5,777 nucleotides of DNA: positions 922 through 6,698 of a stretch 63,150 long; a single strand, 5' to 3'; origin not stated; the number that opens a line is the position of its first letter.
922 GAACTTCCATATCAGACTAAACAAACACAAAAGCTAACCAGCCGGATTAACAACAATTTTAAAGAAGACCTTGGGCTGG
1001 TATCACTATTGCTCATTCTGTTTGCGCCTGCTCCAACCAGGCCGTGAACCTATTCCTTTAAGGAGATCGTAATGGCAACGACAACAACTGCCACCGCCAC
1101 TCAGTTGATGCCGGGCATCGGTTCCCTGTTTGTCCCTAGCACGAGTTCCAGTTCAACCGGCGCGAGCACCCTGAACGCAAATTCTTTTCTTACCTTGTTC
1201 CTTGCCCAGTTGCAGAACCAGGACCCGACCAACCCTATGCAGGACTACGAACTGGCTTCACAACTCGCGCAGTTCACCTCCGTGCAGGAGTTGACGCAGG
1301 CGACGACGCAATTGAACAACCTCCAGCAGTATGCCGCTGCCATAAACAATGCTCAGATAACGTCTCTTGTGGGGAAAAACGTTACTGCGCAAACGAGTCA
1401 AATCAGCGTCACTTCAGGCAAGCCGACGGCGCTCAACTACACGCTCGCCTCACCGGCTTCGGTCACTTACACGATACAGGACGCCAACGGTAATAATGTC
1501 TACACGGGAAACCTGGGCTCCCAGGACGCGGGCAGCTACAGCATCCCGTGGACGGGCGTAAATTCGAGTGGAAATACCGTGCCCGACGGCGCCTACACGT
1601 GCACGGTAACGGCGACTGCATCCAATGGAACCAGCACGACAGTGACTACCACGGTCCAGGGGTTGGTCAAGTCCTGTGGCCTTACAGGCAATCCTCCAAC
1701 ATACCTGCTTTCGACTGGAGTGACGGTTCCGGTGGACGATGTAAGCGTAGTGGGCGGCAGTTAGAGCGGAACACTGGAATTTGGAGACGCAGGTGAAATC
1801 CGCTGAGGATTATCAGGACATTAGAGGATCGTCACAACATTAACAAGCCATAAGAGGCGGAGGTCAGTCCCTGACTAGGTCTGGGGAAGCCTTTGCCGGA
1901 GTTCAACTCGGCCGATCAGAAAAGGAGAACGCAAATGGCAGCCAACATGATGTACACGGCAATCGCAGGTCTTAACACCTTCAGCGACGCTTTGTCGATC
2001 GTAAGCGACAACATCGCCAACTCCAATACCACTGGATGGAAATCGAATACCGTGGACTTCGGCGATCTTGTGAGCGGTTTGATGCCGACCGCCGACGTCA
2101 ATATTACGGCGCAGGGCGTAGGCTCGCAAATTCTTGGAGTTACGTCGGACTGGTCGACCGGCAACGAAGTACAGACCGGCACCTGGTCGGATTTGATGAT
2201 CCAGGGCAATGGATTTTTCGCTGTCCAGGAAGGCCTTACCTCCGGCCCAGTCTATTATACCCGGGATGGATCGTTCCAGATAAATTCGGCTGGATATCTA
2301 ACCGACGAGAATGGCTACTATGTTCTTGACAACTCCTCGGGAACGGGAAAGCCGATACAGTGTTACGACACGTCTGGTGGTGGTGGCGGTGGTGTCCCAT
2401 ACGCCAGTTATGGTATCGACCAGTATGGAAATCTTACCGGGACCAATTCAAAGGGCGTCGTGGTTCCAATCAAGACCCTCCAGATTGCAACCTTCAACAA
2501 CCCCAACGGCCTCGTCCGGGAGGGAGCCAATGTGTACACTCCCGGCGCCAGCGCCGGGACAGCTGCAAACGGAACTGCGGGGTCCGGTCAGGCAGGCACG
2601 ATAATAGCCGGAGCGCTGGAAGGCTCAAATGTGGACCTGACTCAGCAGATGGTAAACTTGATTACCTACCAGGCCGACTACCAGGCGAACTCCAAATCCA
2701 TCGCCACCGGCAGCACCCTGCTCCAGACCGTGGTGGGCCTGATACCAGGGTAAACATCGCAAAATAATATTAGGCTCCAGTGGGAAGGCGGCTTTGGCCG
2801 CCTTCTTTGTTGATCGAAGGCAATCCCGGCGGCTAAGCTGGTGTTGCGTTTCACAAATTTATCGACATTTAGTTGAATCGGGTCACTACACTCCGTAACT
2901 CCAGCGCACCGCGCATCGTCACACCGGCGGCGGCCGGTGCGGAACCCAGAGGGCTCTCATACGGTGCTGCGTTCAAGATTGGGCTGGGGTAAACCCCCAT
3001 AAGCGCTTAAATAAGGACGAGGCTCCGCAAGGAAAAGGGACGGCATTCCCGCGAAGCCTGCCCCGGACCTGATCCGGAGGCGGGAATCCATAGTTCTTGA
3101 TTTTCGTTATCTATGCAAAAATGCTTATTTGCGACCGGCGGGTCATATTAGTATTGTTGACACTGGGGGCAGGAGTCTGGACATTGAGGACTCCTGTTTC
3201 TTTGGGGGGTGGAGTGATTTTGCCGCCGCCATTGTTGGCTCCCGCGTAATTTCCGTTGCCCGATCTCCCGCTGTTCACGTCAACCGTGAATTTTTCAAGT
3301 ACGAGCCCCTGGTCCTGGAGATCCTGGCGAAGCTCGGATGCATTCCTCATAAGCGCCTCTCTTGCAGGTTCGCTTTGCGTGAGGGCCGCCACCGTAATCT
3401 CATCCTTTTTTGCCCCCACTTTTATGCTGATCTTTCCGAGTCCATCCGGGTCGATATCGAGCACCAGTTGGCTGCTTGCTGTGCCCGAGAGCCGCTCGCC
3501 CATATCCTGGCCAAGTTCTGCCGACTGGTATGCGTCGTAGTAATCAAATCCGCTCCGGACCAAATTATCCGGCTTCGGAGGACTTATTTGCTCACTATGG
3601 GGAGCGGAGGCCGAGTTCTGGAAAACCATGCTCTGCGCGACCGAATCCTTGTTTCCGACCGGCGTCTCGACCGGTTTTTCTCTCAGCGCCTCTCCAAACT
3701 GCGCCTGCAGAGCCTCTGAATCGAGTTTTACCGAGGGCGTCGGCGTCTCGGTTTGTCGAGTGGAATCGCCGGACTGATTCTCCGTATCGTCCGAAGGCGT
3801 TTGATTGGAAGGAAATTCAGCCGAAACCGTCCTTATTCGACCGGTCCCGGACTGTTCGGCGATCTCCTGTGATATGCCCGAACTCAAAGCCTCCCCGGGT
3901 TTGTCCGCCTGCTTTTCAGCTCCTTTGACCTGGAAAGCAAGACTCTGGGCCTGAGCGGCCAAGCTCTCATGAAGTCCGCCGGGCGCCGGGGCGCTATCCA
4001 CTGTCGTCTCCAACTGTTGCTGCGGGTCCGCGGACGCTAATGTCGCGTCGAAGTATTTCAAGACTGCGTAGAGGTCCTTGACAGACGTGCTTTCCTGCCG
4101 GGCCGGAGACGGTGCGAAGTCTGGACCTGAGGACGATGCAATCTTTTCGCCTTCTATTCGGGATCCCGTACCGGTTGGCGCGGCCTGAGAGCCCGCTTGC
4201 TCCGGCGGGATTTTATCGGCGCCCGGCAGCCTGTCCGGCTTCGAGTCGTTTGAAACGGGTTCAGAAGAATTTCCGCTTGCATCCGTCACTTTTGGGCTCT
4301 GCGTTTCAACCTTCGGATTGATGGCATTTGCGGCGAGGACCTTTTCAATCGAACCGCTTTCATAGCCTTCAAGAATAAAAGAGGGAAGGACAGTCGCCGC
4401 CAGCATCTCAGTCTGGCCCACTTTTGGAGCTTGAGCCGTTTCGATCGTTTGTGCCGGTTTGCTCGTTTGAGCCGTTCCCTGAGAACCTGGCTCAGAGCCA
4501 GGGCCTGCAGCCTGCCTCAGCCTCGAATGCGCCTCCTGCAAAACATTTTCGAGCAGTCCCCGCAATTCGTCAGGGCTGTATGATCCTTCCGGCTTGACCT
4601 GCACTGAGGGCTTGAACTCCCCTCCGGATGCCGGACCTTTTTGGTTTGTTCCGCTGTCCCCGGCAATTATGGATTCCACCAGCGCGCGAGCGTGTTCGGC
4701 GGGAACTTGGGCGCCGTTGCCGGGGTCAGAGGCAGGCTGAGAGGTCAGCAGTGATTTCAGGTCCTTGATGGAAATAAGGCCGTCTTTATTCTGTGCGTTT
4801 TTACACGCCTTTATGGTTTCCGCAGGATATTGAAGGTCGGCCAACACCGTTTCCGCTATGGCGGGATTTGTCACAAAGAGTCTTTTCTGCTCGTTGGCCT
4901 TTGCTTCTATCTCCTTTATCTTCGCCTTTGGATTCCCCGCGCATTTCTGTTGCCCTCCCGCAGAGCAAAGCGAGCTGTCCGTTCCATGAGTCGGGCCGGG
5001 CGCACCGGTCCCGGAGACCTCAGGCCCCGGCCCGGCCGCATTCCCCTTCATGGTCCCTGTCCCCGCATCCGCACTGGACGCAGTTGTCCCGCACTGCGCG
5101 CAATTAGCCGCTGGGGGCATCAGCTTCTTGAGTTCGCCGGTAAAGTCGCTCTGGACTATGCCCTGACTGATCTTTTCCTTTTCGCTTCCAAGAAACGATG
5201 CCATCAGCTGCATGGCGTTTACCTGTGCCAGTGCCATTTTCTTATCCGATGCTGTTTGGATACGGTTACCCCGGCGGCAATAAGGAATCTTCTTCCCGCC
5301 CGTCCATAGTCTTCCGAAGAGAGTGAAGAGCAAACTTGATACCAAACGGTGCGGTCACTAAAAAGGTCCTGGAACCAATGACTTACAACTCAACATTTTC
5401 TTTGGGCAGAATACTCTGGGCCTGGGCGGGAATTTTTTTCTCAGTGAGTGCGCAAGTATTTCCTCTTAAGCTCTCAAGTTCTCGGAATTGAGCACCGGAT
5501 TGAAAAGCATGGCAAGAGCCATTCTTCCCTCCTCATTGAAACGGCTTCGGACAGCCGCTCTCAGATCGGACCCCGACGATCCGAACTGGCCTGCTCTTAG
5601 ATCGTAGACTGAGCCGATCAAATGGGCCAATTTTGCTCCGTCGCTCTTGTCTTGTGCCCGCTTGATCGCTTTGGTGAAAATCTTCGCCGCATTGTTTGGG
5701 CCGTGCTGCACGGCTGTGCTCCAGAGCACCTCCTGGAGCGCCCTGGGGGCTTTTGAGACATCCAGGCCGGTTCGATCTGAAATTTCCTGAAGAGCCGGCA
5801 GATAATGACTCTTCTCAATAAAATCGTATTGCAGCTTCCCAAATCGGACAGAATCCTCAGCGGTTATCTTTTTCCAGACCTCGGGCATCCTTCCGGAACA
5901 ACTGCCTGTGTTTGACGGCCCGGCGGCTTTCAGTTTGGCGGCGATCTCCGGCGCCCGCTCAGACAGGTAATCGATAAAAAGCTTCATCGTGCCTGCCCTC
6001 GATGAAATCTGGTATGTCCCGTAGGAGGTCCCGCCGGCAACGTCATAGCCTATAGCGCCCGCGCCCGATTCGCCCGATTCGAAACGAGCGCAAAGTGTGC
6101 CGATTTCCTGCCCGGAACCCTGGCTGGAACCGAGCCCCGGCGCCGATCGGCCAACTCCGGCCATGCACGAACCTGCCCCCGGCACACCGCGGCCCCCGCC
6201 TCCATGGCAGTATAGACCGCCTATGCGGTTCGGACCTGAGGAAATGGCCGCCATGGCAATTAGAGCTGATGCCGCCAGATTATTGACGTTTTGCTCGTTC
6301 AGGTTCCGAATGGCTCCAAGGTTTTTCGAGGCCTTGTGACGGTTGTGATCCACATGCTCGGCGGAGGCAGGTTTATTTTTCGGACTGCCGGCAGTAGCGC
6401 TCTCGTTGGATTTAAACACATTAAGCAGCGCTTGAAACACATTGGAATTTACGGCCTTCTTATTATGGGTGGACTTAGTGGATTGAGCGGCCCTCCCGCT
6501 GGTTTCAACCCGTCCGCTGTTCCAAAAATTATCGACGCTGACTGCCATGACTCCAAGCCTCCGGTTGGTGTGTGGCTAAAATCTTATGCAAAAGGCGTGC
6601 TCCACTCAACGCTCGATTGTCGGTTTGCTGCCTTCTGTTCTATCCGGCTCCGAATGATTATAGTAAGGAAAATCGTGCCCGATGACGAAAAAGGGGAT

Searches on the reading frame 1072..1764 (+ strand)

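Call 34: search_protein_families(library=pfam, proteins=[window:1072-1764:+], max_evalue=0.001)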
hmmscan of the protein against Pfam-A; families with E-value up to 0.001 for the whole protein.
window:1072-1764:+ (230 aa): 3 families
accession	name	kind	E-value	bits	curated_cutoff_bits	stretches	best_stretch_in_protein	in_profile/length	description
PF13860.13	FlgD_ig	-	1.7e-19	70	27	1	110-183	3-77/79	FlgD Ig-like domain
PF03963.19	FlgD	-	5.1e-17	62.3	27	1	23-82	15-74/75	Flagellar hook capping protein - N-terminal region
PF13861.12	FLgD_tudor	-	2.7e-07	31.1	26.9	1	95-224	5-57/58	FlgD Tudor-like domain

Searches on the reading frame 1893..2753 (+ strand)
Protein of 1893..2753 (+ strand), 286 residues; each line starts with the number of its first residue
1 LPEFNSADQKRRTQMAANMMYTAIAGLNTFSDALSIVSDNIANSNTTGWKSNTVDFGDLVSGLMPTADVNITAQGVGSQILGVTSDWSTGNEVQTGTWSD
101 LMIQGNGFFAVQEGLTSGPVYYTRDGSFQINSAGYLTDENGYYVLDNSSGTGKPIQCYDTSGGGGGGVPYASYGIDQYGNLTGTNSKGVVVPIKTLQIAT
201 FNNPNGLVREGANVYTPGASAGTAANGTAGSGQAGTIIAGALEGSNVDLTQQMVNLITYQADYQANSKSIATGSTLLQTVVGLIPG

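Call 34: search_protein_families(library=pfam, proteins=[window:1893-2753:+], max_evalue=0.001)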
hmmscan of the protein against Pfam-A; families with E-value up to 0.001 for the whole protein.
window:1893-2753:+ (286 aa): 3 families
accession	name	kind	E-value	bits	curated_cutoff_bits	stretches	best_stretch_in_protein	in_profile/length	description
PF06429.18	Flg_bbr_C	-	8.6e-15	54.4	23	1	239-281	2-44/46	Flagellar basal body rod FlgEFG protein C-terminal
PF22692.1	LlgE_F_G_D1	-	1.6e-13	51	27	1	102-154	1-44/64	Flagellar hook protein FlgE/F/G D1 domain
PF00460.25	Flg_bb_rod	-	4e-09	36.7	20.7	1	20-50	1-31/31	Flagella basal body rod protein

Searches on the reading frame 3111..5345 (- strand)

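Call 34: search_protein_families(library=pfam, proteins=[window:3111-5345:-], max_evalue=0.001)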
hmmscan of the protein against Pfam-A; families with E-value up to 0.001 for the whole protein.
window:3111-5345:- (744 aa): 1 family
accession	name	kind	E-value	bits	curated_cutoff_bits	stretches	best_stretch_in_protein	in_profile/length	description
PF02120.21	Flg_hook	-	3.2e-14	53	29.8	1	622-694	10-82/85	Flagellar hook-length control protein FliK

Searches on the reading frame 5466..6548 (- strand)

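Call 34: search_protein_families(library=pfam, proteins=[window:5466-6548:-], max_evalue=0.001)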
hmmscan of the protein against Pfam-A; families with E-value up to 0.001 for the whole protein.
window:5466-6548:- (360 aa): 1 family
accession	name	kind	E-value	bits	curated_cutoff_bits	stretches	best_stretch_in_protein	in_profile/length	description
PF21277.2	T6SS_VgrG3-like_C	-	4.5e-31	108.7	27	1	150-340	2-182/183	Type VI secretion system spike protein VgrG3-like, C-terminal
